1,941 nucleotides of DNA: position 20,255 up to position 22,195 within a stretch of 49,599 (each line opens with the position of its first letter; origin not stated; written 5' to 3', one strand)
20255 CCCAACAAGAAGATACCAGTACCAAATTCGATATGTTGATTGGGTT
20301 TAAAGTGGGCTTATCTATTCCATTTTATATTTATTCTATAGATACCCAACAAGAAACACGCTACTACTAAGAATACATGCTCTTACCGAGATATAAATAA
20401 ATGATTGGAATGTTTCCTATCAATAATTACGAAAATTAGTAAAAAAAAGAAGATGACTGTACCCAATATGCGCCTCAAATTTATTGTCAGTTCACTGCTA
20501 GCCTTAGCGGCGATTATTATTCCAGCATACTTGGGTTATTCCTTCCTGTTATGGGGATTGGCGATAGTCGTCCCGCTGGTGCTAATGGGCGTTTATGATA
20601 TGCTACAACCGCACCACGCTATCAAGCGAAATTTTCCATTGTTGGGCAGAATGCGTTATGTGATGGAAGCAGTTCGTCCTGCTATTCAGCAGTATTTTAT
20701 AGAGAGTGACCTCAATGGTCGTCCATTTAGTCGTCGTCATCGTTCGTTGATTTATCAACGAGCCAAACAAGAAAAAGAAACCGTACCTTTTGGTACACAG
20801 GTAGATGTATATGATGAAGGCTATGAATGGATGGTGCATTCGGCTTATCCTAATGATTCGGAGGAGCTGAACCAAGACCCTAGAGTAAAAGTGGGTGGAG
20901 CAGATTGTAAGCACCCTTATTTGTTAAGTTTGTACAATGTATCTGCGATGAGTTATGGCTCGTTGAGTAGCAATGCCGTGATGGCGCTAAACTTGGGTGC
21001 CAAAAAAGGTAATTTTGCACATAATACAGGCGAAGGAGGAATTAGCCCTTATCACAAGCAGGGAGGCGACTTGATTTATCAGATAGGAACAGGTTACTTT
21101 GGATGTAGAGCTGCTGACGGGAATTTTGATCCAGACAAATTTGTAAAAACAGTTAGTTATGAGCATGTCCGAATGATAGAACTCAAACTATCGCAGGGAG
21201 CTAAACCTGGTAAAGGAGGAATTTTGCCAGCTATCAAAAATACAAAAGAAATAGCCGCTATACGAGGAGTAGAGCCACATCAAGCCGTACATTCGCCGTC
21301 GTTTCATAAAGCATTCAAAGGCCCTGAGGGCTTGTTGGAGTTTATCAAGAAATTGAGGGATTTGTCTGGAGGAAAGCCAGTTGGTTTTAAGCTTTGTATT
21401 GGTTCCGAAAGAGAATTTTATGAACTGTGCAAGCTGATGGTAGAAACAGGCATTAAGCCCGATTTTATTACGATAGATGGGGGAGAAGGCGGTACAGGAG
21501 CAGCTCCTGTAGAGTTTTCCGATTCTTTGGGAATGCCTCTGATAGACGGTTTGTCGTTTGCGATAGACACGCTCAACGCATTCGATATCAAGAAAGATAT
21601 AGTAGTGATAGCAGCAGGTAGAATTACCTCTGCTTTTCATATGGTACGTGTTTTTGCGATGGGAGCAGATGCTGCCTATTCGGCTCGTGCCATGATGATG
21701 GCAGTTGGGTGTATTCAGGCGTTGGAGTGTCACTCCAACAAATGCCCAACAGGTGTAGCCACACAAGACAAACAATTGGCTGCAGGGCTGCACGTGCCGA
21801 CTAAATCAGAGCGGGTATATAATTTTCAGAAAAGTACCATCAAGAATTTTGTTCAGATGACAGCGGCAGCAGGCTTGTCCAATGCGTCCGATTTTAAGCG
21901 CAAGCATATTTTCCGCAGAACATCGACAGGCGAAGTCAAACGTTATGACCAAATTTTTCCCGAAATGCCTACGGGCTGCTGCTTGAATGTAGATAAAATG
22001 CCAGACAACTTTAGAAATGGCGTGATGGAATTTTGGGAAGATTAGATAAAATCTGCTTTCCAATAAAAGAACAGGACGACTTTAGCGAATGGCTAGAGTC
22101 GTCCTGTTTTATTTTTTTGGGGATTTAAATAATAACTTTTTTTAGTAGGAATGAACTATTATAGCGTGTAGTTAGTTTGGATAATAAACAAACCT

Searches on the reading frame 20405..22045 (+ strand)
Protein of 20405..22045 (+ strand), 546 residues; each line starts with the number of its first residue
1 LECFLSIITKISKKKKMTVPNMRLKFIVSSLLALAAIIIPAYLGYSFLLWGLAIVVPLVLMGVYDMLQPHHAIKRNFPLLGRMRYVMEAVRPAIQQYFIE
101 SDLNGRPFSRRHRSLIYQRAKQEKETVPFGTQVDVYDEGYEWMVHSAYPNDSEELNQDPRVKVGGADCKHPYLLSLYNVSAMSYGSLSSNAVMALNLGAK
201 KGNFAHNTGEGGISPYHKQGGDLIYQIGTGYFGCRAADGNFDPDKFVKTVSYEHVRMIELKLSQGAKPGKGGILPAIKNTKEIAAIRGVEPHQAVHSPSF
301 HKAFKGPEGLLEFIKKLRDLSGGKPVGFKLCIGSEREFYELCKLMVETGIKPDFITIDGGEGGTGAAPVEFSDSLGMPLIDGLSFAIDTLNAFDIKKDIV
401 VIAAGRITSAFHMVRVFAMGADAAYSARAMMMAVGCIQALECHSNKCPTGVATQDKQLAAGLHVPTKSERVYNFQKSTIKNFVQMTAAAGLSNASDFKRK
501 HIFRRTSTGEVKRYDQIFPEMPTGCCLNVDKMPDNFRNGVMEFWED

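Call 100: search_protein_families(library=pfam, proteins=[window:20405-22045:+], max_evalue=0.00001)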
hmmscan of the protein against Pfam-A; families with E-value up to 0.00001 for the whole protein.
window:20405-22045:+ (546 aa): 1 family
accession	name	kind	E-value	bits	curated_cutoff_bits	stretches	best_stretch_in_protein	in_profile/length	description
PF01645.23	Glu_synthase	-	6.1e-80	269.6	20.4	1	150-491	40-368/369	Conserved region in glutamate synthase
